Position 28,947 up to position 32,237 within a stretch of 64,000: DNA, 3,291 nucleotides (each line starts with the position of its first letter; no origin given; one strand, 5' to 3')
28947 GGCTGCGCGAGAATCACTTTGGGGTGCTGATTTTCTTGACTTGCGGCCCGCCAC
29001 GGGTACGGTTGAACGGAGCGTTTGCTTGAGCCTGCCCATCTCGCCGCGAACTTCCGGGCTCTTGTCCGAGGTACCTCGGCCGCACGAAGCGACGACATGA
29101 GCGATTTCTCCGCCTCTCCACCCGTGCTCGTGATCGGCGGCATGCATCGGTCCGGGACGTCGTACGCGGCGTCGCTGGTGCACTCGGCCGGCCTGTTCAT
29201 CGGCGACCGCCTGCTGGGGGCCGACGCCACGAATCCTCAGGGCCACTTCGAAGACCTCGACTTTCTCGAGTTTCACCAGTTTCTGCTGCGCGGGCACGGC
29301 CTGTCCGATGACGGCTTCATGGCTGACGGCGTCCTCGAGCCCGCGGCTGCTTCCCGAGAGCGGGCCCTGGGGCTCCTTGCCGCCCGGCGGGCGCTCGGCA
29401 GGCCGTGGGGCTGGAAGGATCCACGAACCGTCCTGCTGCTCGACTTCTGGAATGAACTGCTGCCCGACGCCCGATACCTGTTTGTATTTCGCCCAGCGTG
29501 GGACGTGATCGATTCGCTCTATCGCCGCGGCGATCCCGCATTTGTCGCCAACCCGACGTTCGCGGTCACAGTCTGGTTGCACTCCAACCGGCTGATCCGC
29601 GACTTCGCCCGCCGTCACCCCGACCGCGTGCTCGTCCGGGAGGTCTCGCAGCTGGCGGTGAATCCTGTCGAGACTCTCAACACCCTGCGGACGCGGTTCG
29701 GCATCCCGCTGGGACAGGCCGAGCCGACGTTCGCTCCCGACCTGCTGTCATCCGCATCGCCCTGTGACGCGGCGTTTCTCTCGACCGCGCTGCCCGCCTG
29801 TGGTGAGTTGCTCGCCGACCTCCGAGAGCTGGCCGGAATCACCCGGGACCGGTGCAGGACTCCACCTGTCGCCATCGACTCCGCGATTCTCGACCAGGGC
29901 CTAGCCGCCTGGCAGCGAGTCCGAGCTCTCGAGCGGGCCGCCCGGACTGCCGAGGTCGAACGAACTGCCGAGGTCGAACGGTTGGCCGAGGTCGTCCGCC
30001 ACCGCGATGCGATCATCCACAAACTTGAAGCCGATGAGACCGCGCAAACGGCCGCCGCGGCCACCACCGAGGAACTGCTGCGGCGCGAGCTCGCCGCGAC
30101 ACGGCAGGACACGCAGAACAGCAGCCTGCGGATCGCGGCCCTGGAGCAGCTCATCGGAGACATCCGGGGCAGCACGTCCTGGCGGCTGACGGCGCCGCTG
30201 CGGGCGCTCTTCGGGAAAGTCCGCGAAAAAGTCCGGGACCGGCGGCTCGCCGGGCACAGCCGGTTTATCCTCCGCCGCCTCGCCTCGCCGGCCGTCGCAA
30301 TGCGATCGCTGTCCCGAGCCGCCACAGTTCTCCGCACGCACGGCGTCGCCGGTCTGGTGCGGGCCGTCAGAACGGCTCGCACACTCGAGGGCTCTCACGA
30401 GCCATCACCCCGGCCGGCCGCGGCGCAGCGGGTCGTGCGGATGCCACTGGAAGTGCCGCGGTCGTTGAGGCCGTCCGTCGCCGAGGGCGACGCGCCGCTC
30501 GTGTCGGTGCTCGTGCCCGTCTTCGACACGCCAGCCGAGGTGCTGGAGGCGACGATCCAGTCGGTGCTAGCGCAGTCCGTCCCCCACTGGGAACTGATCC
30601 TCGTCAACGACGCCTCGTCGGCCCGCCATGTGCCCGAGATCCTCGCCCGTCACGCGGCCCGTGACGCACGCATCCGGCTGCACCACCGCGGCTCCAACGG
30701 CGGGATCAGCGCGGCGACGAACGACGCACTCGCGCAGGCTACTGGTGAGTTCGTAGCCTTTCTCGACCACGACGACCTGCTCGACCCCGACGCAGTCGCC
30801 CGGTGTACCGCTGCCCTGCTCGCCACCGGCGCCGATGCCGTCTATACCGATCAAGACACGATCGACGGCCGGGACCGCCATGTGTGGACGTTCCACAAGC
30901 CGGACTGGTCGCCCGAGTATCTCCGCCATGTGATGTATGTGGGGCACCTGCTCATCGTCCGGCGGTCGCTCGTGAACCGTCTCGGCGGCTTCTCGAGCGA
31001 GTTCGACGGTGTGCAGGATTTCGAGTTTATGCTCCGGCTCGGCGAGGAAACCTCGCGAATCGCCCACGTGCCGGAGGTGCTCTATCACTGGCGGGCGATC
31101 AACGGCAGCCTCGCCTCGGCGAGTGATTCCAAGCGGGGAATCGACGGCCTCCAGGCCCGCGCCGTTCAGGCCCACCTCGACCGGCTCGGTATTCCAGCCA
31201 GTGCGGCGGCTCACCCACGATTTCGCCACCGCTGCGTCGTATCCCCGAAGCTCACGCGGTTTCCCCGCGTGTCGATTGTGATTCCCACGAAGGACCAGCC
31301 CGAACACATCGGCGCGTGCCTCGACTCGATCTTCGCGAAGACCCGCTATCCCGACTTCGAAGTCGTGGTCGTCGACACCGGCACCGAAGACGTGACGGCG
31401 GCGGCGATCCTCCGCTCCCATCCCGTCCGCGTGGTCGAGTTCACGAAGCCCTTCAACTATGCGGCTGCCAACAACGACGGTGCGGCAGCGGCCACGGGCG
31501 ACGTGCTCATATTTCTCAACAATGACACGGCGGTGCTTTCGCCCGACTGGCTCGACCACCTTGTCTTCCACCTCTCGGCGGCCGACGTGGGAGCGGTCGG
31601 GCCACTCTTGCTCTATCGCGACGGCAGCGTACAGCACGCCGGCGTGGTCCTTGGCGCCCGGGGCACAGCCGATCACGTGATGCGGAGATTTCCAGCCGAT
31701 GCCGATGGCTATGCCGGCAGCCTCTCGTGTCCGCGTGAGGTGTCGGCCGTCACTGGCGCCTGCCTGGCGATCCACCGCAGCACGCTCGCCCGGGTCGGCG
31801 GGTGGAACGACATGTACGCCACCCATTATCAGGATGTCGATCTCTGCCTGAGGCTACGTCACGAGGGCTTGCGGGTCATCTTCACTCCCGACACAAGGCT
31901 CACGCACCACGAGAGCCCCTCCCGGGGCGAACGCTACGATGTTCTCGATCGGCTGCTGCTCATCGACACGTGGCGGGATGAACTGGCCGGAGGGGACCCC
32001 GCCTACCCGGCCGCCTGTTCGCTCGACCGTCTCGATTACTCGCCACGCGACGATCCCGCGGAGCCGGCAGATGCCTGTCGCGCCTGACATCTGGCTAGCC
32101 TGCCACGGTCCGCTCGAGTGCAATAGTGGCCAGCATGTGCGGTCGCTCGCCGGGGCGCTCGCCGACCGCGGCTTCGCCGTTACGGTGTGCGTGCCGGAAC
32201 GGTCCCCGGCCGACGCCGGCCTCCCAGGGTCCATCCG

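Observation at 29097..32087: One polypeptide combines a sulfotransferase, a coiled coil and two GT2 domains: a possible terminator-ruler-polymerase with sulfate as the cap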

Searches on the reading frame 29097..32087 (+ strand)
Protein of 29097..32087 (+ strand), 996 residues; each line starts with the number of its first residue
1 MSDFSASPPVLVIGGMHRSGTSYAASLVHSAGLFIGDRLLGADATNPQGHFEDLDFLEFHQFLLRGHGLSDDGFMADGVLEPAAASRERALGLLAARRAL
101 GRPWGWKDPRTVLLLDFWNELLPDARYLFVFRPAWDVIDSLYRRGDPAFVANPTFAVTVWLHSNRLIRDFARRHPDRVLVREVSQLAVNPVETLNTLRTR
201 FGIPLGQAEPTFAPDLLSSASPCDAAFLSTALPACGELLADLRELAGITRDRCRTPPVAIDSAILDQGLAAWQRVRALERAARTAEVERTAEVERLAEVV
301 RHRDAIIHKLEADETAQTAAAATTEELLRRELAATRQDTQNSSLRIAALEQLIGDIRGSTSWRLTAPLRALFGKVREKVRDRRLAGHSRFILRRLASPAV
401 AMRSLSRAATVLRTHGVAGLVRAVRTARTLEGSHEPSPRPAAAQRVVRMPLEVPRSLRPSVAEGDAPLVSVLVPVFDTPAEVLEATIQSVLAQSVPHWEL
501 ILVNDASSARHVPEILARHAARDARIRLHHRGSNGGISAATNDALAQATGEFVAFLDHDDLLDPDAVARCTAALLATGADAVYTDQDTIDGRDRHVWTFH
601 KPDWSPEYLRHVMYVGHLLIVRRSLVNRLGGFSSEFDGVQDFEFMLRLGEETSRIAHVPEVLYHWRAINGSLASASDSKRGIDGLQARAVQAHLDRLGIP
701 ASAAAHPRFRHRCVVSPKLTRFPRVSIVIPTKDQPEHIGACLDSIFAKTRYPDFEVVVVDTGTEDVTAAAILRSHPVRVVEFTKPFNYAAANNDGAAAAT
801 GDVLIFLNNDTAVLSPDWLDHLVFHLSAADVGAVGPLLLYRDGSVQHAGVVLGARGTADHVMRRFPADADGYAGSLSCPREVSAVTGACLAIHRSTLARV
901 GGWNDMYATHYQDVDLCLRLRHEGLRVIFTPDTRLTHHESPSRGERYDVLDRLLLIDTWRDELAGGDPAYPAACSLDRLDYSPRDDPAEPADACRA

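Call 3: search_protein_families(library=pfam, proteins=[window:29097-32087:+], max_evalue=0.1)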
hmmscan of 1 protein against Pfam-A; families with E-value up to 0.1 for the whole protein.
window:29097-32087:+ (996 aa): 8 families
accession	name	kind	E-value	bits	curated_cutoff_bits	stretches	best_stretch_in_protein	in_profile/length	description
PF00535.33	Glycos_transf_2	-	5.9e-49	166.7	23.3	2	470-607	1-145/168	Glycosyl transferase family 2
PF13641.12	Glyco_tranf_2_3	-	2.6e-28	100.1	27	2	723-941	1-214/230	Glycosyltransferase like family 2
PF10111.15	Glyco_tranf_2_2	-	1.3e-19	71.1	27.3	2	483-667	15-219/276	Glycosyltransferase like family 2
PF13632.12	Glyco_trans_2_3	-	6e-15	56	27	2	806-943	4-128/198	Glycosyl transferase family group 2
PF13506.12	Glyco_transf_21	-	9.7e-07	28.9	21.7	1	795-952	25-168/174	Glycosyl transferase family 21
PF13712.12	Glyco_tranf_2_5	-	9.1e-06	26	27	1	780-928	33-178/210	Glycosyltransferase like family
PF13469.12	Sulfotransfer_3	-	3e-05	24.8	27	1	9-205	1-214/216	Sulfotransferase family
PF02709.20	Glyco_transf_7C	-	0.00053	20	23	0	877-934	11-71/78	N-terminal domain of galactosyltransferase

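Call 4: search_protein_families(library=ncbifam, proteins=[window:29097-32087:+], max_evalue=0.1)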
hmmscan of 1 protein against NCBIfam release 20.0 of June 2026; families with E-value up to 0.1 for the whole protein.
window:29097-32087:+ (996 aa): 26 families (the best 25 are shown)
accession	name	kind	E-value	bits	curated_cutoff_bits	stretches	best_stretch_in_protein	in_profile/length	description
TIGR03965.1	mycofact_glyco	equivalog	4.3e-44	151.1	280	2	702-938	50-281/467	mycofactocin biosynthesis glycosyltransferase MftF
NF041875.1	EPS_EpsD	equivalog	1.3e-32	113.5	370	2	725-941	1-209/325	exopolysaccharide biosynthesis glycosyltransferase EpsD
TIGR03937.1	PgaC_IcaA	equivalog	9.3e-32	110.5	422.3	3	461-569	39-145/407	poly-beta-1,6-N-acetyl-D-glucosamine synthase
NF047683.1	TeichurnBiosyTuaG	equivalog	6.8e-28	98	400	2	466-578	5-115/252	teichuronic acid biosynthesis protein TuaG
NF007482.0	PRK10073.1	equivalog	8.9e-24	84.1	423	2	465-567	4-103/334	glycosyltransferase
TIGR04283.1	glyco_like_mftF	equivalog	3.7e-23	82.3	182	2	725-824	1-95/221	TIGR04283 family arsenosugar biosynthesis glycosyltransferase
NF041394.1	GtaseAglG_Halo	equivalog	1.1e-20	74.2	440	2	469-612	3-138/304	glucosyl-dolichyl phosphate glucuronosyltransferase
NF038299.1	EPS_HpsN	equivalog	2e-20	73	425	2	723-943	1-226/317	hormogonium polysaccharide biosynthesis glycosyltransferase HpsN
TIGR04242.1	nodulat_NodC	equivalog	1.1e-17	64.1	550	2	444-581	25-163/395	chitooligosaccharide synthase NodC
NF050050.1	ProtGlycPglI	equivalog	2.9e-17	63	500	2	467-568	2-102/306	GalNAc(5)-diNAcBac-PP-undecaprenol beta-1,3-glucosyltransferase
NF053739.1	GlytfEpsEBac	equivalog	4.3e-15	55.4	450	1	467-666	1-203/265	glycosyltransferase EpsE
TIGR03469.1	HpnB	hypoth_equivalog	2.5e-13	49.8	379.25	1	718-770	39-91/386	hopene-associated glycosyltransferase HpnB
TIGR03472.1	HpnI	equivalog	3.6e-13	49.1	310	1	701-931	22-246/373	bacteriohopanetetrol glucosamine biosynthesis glycosyltransferase HpnI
TIGR04017.1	WcaA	equivalog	3.8e-13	49.7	495.75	1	465-568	3-104/279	colanic acid biosynthesis glycosyltransferase WcaA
NF007453.0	PRK10018.1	equivalog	5.1e-13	49.3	382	1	465-570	4-107/280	colanic acid biosynthesis glycosyltransferase WcaA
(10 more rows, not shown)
